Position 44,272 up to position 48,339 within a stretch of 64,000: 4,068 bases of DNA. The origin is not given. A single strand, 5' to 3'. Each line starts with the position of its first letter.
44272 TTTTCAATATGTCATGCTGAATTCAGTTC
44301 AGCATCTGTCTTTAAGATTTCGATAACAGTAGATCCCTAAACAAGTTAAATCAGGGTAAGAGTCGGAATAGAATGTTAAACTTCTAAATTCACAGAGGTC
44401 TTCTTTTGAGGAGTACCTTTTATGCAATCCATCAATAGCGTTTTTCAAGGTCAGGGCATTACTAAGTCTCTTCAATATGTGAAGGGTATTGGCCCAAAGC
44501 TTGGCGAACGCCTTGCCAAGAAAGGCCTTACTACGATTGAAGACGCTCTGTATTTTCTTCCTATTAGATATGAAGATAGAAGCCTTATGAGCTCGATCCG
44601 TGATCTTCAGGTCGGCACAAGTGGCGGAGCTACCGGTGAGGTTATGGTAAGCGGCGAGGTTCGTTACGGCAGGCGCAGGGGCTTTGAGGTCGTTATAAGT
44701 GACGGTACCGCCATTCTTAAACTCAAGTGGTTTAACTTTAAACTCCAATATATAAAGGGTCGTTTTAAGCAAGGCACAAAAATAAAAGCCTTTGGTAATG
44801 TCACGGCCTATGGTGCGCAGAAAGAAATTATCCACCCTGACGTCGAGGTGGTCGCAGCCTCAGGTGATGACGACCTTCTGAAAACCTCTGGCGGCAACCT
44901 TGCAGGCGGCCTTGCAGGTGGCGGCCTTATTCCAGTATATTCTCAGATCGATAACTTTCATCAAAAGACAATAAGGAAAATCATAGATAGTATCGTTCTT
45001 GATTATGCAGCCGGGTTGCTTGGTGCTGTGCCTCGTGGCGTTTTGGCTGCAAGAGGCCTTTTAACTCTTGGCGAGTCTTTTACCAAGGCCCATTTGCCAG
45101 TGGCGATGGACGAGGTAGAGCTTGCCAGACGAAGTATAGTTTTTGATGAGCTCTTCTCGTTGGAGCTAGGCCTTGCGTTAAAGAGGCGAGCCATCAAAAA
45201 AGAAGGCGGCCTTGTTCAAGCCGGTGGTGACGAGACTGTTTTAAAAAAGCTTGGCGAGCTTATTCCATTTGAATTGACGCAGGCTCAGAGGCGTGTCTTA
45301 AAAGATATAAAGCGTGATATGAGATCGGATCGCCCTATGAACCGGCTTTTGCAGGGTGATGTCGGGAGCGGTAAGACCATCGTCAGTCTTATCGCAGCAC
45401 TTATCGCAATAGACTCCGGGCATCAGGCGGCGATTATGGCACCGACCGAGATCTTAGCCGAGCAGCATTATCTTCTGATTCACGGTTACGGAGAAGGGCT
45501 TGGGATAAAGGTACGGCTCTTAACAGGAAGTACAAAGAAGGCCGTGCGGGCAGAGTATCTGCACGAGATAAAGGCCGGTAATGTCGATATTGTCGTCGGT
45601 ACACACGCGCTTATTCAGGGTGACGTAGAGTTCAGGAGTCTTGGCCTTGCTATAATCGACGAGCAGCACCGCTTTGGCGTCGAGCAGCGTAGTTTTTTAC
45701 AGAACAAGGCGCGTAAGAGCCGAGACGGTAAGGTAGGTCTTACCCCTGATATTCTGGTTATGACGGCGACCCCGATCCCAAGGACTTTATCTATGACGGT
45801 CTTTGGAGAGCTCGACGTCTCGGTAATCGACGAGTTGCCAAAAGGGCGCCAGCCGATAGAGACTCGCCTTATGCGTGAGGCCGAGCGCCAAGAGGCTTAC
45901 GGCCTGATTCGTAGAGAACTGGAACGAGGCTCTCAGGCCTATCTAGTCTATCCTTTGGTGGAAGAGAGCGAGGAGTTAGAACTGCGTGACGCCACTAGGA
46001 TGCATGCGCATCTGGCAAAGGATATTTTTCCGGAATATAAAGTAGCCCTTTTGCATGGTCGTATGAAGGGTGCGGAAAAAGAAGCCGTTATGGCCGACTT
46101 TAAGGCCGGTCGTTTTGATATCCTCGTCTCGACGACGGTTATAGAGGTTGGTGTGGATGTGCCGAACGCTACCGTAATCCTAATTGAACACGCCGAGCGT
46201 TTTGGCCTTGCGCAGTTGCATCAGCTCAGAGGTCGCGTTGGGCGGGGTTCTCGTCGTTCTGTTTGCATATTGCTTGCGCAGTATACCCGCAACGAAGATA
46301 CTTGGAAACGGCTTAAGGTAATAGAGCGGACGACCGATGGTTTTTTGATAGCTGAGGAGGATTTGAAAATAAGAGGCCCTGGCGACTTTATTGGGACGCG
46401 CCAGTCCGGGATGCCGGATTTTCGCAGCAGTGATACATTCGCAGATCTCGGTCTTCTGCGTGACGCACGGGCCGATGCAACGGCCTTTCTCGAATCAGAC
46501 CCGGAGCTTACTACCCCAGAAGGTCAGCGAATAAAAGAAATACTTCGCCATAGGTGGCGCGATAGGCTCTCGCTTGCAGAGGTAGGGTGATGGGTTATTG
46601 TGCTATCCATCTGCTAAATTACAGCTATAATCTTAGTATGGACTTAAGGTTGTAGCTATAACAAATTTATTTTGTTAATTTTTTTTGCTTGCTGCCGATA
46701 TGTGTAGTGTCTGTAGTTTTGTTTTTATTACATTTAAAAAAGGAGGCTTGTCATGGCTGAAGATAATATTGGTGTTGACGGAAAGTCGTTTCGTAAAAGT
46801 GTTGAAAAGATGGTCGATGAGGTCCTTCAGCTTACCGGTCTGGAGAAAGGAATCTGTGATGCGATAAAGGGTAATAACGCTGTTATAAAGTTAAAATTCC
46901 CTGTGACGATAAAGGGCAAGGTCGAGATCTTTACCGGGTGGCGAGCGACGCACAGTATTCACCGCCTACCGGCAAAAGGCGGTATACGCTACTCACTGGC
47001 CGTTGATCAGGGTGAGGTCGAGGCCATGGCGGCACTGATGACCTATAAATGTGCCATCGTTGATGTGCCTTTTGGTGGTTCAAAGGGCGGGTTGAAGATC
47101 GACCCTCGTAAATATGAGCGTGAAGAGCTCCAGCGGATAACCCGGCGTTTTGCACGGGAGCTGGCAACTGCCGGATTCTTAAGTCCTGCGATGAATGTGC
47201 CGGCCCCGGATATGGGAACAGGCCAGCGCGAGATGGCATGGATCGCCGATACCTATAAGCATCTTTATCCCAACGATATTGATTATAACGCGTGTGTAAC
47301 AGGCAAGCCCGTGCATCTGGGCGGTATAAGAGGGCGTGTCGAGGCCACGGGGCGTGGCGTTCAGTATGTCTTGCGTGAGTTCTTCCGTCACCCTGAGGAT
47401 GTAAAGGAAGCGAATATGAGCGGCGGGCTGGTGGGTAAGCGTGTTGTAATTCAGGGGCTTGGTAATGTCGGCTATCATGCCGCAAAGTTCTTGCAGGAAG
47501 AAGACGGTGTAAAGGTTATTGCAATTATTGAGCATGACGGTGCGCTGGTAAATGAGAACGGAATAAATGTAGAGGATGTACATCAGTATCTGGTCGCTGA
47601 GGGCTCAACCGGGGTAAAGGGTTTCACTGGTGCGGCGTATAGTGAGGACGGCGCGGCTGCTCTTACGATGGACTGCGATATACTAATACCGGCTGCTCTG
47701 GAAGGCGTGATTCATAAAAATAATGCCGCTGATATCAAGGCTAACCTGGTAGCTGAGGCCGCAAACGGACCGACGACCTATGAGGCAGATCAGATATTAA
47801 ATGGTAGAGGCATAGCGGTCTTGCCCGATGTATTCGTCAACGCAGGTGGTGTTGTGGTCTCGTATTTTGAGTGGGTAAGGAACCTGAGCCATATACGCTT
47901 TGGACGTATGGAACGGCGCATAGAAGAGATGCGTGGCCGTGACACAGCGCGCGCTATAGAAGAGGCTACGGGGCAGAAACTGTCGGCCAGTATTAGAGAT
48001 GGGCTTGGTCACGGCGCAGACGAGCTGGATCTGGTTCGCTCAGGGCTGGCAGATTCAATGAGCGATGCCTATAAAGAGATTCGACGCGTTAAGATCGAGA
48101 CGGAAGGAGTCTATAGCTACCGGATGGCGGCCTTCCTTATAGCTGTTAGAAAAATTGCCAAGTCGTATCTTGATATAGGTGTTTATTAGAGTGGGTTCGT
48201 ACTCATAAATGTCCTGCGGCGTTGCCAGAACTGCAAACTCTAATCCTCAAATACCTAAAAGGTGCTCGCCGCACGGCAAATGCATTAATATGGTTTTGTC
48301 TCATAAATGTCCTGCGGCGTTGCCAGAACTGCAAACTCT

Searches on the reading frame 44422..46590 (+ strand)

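Call 64: search_protein_families(library=pfam, proteins=[window:44422-46590:+], max_evalue=0.00001)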
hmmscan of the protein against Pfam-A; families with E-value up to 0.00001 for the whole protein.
window:44422-46590:+ (722 aa): 6 families
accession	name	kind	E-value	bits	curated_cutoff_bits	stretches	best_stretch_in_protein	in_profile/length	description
PF00271.37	Helicase_C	-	1.9e-25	89.7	23.5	1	501-608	13-108/110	Helicase conserved C-terminal domain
PF00270.35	DEAD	-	7e-24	84.9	26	1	286-456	1-164/167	DEAD/DEAH box helicase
PF17191.10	RecG_wedge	-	2.1e-17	63.6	23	1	17-190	2-157/162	RecG wedge domain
PF19833.4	RecG_dom3_C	-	1.1e-13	51.5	26.8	1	637-710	1-75/87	ATP-dependent DNA helicase RecG, domain 3, C-terminal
PF04851.21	ResIII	-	7.5e-08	32.9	22.5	1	283-451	2-162/164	Type III restriction enzyme, res subunit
PF01336.31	tRNA_anti-codon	-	3.5e-07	30.5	27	1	76-144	3-75/75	OB-fold nucleic acid binding domain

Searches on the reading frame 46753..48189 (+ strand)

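Call 64: search_protein_families(library=pfam, proteins=[window:46753-48189:+], max_evalue=0.00001)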
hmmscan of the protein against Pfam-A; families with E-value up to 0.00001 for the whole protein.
window:46753-48189:+ (478 aa): 2 families
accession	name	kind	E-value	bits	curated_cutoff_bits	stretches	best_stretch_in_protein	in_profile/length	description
PF00208.27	ELFV_dehydrog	-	1.4e-54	185.8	23.4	1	190-406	1-215/241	Glutamate/Leucine/Phenylalanine/Valine dehydrogenase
PF02812.23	ELFV_dehydrog_N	-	1.7e-46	157.5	25.3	1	43-170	3-129/129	Glu/Leu/Phe/Val dehydrogenase, dimerisation domain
